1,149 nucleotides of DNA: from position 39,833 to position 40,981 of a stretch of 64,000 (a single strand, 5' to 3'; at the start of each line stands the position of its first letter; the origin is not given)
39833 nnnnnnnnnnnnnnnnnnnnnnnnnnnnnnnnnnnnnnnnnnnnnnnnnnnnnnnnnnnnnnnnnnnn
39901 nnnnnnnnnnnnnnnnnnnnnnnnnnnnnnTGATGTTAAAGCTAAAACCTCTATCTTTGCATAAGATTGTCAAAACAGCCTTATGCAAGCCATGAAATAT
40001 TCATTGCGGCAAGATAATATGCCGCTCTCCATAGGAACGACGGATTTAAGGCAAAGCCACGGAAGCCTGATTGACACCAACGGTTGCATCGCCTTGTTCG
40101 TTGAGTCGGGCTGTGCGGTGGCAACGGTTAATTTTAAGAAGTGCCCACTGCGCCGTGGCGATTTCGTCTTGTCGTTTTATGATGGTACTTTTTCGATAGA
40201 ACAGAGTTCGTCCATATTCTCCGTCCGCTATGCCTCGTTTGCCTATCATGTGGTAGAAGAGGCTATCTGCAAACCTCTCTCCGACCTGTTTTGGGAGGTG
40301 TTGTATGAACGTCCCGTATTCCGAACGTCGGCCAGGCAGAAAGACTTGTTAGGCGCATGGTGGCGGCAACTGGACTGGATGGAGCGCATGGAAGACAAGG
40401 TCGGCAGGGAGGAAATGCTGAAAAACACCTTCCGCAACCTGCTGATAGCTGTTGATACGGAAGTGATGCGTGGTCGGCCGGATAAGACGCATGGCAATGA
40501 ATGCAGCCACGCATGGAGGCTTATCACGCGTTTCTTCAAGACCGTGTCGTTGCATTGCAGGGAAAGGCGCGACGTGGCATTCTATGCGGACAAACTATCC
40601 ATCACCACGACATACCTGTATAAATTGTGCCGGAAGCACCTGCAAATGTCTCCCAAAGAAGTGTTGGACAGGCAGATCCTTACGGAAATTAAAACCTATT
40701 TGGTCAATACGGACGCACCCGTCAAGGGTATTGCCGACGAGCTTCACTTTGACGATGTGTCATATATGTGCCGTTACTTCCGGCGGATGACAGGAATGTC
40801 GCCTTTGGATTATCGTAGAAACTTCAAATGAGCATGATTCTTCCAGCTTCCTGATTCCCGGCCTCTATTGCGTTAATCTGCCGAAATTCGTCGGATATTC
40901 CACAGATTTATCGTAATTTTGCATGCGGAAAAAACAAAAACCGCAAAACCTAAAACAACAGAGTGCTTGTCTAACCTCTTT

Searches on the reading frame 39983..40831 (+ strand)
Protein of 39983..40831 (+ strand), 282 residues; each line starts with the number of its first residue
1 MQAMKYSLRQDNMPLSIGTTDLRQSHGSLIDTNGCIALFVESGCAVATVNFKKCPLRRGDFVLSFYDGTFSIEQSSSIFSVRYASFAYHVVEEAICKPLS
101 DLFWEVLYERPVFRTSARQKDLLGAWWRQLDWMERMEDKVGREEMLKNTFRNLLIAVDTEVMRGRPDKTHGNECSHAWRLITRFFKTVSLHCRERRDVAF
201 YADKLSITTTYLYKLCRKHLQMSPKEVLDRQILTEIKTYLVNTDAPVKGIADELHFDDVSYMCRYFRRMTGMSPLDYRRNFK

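Call 5: search_protein_families(library=pfam, proteins=[window:39983-40831:+])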
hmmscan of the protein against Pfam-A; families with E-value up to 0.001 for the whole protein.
window:39983-40831:+ (282 aa): 2 families
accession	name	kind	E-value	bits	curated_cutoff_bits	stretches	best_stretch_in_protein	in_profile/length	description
PF12833.13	HTH_18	-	5.9e-21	75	33.6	1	201-279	1-79/80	Helix-turn-helix domain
PF00165.29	HTH_AraC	-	2.7e-11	43.7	26.6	1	244-279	8-42/42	Bacterial regulatory helix-turn-helix proteins, AraC family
